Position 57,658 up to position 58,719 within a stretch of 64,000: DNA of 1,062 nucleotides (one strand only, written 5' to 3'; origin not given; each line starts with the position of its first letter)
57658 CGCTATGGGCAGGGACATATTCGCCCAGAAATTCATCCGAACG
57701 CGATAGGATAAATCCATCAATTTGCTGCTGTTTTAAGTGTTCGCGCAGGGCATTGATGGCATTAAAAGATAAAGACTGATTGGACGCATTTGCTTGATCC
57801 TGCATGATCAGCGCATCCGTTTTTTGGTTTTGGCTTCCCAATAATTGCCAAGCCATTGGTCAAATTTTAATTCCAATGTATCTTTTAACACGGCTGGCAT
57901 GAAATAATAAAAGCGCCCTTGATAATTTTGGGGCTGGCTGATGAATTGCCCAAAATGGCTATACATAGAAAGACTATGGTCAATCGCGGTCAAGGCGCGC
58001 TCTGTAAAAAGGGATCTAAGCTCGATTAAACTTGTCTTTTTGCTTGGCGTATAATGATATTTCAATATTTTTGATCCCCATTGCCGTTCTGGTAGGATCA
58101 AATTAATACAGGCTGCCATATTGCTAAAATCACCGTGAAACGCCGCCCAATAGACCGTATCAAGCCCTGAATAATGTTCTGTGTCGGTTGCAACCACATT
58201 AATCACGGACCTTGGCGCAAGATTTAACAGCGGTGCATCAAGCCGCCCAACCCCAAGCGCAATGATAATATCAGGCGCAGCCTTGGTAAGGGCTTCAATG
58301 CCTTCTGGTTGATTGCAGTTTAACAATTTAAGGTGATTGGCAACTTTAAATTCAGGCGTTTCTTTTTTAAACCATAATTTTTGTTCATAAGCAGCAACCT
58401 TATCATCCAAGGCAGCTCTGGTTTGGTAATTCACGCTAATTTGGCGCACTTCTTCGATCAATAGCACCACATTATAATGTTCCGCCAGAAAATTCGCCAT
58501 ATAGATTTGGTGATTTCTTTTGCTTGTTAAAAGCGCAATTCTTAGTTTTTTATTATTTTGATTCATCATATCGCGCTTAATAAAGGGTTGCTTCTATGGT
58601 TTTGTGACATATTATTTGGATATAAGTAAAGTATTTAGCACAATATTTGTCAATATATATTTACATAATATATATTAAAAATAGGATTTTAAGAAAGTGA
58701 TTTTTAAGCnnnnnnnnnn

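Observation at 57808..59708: Divergent pair with an AT-rich shared promoter: a formyltransferase-fold protein without the canonical His, and a PAPS-type sulfotransferase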

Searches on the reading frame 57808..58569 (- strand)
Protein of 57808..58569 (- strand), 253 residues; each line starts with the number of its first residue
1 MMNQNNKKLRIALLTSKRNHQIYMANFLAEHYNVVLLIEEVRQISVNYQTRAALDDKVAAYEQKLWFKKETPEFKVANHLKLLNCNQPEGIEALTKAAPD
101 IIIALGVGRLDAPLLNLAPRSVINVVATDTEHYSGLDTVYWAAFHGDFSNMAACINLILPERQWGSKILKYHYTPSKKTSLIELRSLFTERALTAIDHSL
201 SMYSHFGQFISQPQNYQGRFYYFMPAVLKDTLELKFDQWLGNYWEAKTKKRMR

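Call 3: search_protein_families(library=pfam, proteins=[window:57808-58569:-], max_evalue=1)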
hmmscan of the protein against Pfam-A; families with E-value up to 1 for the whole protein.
window:57808-58569:- (253 aa): 1 family
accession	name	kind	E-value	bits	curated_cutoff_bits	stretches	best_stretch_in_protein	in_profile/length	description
PF12970.12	DUF3858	-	0.22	12.1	27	0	158-197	5-44/116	Domain of Unknown Function with PDB structure (DUF3858)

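Call 4: search_protein_families(library=ncbifam, proteins=[window:57808-58569:-], max_evalue=1)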
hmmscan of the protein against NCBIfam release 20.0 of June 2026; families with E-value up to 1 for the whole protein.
window:57808-58569:- (253 aa): 2 families
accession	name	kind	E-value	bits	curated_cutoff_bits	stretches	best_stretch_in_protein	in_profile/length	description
NF005414.0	PRK06988.1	equivalog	0.0054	15.7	316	1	63-148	40-128/311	formyltransferase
TIGR00460.1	fmt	equivalog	0.11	11.5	201.5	1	49-148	33-130/315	methionyl-tRNA formyltransferase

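Call 6: find_homologous_proteins(query=window:57808-58569:-)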
Query window:57808-58569:- (253 aa): 4 proteins with E <= 0.001 among 598 candidates.
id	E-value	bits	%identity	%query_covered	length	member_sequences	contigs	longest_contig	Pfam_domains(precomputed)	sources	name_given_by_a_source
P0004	4.5e-152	523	100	91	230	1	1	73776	-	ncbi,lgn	ncbi:MAG: hypothetical protein AB8B77_01750 [Alphaproteobacteria bacterium]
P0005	9.8e-80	286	55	95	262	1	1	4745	-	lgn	-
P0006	1.3e-76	276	53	94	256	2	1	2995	-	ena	-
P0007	8.9e-74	266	51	94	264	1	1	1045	-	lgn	-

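Call 9: find_encoding_contigs(protein=P0005, flank=10000)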
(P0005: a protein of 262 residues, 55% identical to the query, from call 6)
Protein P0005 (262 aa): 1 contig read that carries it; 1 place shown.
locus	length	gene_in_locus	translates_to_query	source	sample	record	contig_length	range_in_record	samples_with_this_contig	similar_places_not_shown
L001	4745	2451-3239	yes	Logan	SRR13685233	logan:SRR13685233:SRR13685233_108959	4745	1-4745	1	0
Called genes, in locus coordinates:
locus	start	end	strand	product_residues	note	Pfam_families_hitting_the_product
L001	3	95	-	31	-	?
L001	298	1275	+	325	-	PF01018:GTP1_OBG, PF01926:MMR_HSR1, PF02421:FeoB_N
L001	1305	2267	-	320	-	-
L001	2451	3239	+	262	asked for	-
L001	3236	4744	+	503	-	?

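Call 10: find_encoding_contigs(protein=P0006, flank=10000)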
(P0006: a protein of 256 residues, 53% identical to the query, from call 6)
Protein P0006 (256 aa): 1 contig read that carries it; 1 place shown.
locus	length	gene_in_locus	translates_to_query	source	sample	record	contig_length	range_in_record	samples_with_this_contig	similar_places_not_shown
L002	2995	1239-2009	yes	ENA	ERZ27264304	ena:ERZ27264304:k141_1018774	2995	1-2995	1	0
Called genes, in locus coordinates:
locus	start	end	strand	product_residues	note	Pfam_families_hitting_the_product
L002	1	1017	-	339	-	?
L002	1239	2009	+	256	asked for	-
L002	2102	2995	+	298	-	?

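Call 18: search_solved_structures(query=A2, max_evalue=10, show_alignments=3)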
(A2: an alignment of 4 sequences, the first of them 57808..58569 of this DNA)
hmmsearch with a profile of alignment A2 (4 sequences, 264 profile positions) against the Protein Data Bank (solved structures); distinct sequences matched with E-value up to 10: 6.
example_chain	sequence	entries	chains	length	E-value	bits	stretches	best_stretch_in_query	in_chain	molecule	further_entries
6pih_A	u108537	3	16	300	0.2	14.3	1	59-156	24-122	Bifunctional polymyxin resistance protein ArnA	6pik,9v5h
1yrw_A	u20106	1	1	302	0.21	14.3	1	59-156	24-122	protein ArnA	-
2bln_A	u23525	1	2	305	0.21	14.2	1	59-156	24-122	PROTEIN YFBG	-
5j63_A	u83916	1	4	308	0.21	14.2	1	59-156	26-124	Bifunctional polymyxin resistance protein ArnA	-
1z7e_A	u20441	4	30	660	0.73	12.4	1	59-155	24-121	protein ArnA | Bifunctional polymyxin resistance protein ArnA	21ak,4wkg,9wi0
8gjh_A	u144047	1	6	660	2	11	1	59-155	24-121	Bifunctional polymyxin resistance protein ArnA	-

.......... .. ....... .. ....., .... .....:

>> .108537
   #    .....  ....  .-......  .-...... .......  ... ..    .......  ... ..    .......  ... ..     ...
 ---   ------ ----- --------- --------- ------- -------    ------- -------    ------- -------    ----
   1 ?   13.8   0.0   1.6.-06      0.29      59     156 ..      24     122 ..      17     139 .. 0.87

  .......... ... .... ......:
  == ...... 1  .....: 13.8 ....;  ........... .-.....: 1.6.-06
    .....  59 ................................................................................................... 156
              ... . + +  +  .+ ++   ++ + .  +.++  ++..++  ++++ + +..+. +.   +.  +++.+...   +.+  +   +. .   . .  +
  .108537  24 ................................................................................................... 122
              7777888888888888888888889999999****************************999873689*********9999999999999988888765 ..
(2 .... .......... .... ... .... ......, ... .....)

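Call 24: predict_structure(alignment_id=A2)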
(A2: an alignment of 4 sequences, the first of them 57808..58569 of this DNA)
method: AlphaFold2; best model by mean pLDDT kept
length: 253 residues; sequences in the alignment: 4
mean_pLDDT: 62.2   pTM: 0.65
mean pLDDT of the five models: 62.2, 57.7, 55.2, 50.4, 47.3
residues with pLDDT >= 90: 14; 70-90: 78; 50-70: 91; < 50: 70
segments of 3 or more residues with pLDDT < 50: 1-5, 43-49, 128-146, 213-240, 250-253
pLDDT, mean of each block of 10 residues (from residue 1): 55 84 86 90 51 54 52 80 84 90 75 70 63 42 46 56 53 54 62 74 69 39 35 44 49 43
secondary structure, 60 per line:
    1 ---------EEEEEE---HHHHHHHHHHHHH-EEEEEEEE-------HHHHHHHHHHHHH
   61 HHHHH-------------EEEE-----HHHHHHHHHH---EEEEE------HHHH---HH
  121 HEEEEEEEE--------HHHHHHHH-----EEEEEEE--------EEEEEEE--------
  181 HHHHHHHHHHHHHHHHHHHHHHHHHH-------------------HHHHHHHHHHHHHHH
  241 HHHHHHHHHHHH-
elements in order: E10-15 H19-31 E33-40 H48-65 E79-82 H88-97 E101-105 H112-115 E122-129 H138-145 E151-157 E166-172 H181-206 H226-252
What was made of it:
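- On N10-formyl-THF-dependent formyltransferases (Formyl_trans_N, PF00551): The model has pLDDT 62 (call 24).
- The FT-like model has only moderate confidence (pLDDT 62), and it is low exactly over the degenerate block, residues 128-146 (call 24).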

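Call 25: search_protein_representatives(alignment_id=A2)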
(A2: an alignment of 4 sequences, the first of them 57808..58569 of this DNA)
Query: 4 sequences, 264 profile positions. Proteins with E-value up to 0.001 (for the whole library): 730; up to 1e-10: 265; up to 1e-30: 46. The best 150 are listed.
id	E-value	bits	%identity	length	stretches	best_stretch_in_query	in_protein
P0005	1.2e-142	490.5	-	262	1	1-262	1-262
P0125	2.0e-72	260.2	-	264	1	9-260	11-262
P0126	7.9e-51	189.4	-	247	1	18-252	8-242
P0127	5.5e-48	180.1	-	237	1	21-252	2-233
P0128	4.0e-42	160.9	-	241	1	21-248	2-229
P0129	1.6e-40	155.6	-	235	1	21-253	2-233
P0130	3.4e-40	154.6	-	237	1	21-253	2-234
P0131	1.2e-39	152.8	-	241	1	21-253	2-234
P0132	3.7e-39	151.2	-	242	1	21-252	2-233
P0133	8.9e-39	149.9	-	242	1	18-254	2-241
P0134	1.4e-38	149.3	-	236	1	21-252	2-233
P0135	2.8e-38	148.3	-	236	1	21-251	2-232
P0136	7.6e-38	146.9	-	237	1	21-252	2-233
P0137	7.6e-38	146.9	-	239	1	21-252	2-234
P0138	2.2e-37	145.4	-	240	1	20-253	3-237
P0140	1.4e-36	142.7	-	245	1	21-252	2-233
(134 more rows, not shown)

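Call 28: search_protein_families(library=pfam, alignment_id=A5, max_evalue=0.01)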
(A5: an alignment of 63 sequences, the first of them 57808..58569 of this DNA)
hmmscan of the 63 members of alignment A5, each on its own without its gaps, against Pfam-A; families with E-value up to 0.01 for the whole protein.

A. member 1, window:57808-58569:- (253 aa): 0 families

B. families by the number of members that match (of 63 scanned): 5 families
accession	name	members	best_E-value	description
PF00551.24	Formyl_trans_N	60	2.4e-15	Formyl transferase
PF12775.13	AAA_7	1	0.0013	P-loop containing dynein motor region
PF17354.8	DUF5382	1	0.0018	Family of unknown function (DUF5382) central domain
PF16652.11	PH_13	1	0.0068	Pleckstrin homology domain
PF14894.11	Lsm_C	1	0.0077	Lsm C-terminal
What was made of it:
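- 57808..58569 (-): 253-aa formyltransferase-fold protein lacking the catalytic residues (a pseudo-formyltransferase); first gene of the FT-like-pepP-MOSC array. A profile search finds 730 family representatives (call 25), and 60 of 63 sampled members hit Formyl_trans_N (call 28).
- On N10-formyl-THF-dependent formyltransferases (Formyl_trans_N, PF00551): The A2 profile finds 730 representatives (call 25), and 60 of 63 sampled members hit PF00551 (call 28).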

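Call 32: find_related_loci(query=A2, collection=genome_contigs, flank=10000)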
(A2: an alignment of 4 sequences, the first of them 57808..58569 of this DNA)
Query A2 (253 aa) in genome_contigs; peptide patterns used: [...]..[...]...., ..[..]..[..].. (x = any residue, [..] = any of these).
48 stretches matched a pattern, but none encodes a relative of the query by tblastn (E <= 1e-3).

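Call 33: find_related_loci(query=A2, collection=metagenome_contigs, flank=10000)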
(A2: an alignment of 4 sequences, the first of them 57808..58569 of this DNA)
Query A2 (253 aa) in metagenome_contigs; peptide patterns used: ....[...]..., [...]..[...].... (x = any residue, [..] = any of these).
78 stretches matched a pattern, but none encodes a relative of the query by tblastn (E <= 1e-3).
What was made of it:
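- The clade is rare: four or five sequences among billions (calls 6, 25, 32, 33).
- Tried and rejected: The first genome and metagenome scans used clade-specific peptide patterns and found nothing (calls 32, 33).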

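Call 50: list_cluster_members(proteins=[P0125, P0126, P0127, P0128, P0129, P0130, P0131, P0132, P0136, P0140])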
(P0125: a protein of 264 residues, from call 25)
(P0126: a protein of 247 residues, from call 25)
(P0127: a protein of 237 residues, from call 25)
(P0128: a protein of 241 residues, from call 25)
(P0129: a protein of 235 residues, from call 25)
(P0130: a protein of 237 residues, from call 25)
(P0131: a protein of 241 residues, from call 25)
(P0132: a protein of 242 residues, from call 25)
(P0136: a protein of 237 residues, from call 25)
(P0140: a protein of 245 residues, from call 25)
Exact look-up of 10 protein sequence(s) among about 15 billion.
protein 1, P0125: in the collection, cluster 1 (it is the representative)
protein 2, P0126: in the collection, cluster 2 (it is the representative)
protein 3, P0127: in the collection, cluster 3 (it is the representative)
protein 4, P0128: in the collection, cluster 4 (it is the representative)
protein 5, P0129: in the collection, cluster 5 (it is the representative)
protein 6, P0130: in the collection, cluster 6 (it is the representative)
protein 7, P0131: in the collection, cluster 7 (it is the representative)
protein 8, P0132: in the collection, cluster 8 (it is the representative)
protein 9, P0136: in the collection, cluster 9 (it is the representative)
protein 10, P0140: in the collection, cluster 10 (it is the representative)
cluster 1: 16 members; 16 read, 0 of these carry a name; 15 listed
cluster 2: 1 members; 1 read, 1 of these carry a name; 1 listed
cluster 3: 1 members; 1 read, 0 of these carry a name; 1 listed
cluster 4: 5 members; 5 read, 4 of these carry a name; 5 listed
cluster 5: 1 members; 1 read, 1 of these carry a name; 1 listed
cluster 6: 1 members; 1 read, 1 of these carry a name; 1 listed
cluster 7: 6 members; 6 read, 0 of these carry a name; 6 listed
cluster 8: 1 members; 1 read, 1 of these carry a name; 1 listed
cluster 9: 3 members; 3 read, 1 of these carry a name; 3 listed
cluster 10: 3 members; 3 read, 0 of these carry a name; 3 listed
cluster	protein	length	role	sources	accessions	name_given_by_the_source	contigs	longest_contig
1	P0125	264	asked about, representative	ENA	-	-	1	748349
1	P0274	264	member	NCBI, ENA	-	-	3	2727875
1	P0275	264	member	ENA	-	-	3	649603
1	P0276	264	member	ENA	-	-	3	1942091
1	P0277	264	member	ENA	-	-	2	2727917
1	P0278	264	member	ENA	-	-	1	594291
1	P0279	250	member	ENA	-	-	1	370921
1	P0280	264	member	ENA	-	-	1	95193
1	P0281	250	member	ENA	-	-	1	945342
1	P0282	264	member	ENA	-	-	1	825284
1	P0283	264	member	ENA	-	-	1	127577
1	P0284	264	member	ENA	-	-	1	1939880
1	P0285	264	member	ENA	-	-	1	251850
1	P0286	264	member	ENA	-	-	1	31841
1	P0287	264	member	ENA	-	-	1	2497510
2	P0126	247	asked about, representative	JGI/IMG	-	hypothetical protein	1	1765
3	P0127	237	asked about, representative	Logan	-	-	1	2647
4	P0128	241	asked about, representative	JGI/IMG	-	methionyl-tRNA formyltransferase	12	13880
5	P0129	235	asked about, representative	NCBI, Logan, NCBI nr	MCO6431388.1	MAG: hypothetical protein J5J00_11050 [Deltaproteobacteria bacterium] | hypothetical protein [Deltaproteobacteria bacterium]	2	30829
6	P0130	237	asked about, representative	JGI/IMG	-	methionyl-tRNA formyltransferase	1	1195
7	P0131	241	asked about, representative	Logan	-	-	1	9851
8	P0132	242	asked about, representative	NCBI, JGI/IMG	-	methionyl-tRNA formyltransferase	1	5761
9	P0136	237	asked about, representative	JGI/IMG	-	methionyl-tRNA formyltransferase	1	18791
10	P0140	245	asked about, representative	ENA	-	-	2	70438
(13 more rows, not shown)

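Call 51: find_encoding_contigs(protein=P0125, flank=8000, max_places=3)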
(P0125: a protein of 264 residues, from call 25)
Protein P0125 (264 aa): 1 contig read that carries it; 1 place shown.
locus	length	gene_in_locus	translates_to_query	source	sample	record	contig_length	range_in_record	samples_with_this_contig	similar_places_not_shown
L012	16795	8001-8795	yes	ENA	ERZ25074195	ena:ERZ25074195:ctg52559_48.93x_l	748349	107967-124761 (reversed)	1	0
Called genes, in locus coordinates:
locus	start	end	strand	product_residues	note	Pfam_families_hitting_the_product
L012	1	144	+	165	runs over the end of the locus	PF01668:SmpB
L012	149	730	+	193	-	PF12766:Pyridox_oxase_2, PF01243:PNPOx_N, PF10590:PNP_phzG_C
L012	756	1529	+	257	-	PF08220:HTH_DeoR, PF00455:DeoRC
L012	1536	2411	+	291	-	PF03279:Lip_A_acyltrans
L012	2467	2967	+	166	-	PF01252:Peptidase_A8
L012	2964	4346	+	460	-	PF03721:UDPG_MGDP_dh_N, PF00984:UDPG_MGDP_dh, PF03720:UDPG_MGDP_dh_C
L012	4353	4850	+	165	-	PF03652:RuvX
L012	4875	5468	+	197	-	PF02632:BioY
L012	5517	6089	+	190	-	PF00300:His_Phos_1 (weak)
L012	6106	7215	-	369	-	PF21016:RlmN_N, PF04055:Radical_SAM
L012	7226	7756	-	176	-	PF06776:IalB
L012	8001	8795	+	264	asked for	-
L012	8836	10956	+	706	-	PF01321:Creatinase_N, PF16189:Creatinase_N_2, PF00557:Peptidase_M24, PF16188:Peptidase_M24_C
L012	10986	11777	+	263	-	PF03473:MOSC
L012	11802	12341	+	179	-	PF03352:Adenine_glyco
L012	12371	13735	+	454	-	PF00587:tRNA-synt_2b, PF03129:HGTP_anticodon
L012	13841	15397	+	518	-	PF00772:DnaB, PF03796:DnaB_C, PF13481:AAA_25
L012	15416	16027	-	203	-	PF21176:RecR_HhH, PF02132:RecR_ZnF (weak), PF13662:Toprim_4, PF01751:Toprim, PF21175:RecR_C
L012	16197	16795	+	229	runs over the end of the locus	PF01612:DNA_pol_A_exo1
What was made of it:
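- The gene position and its tight junction with pepP are retained while both outer flanks were rearranged (calls 9, 10, 51).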
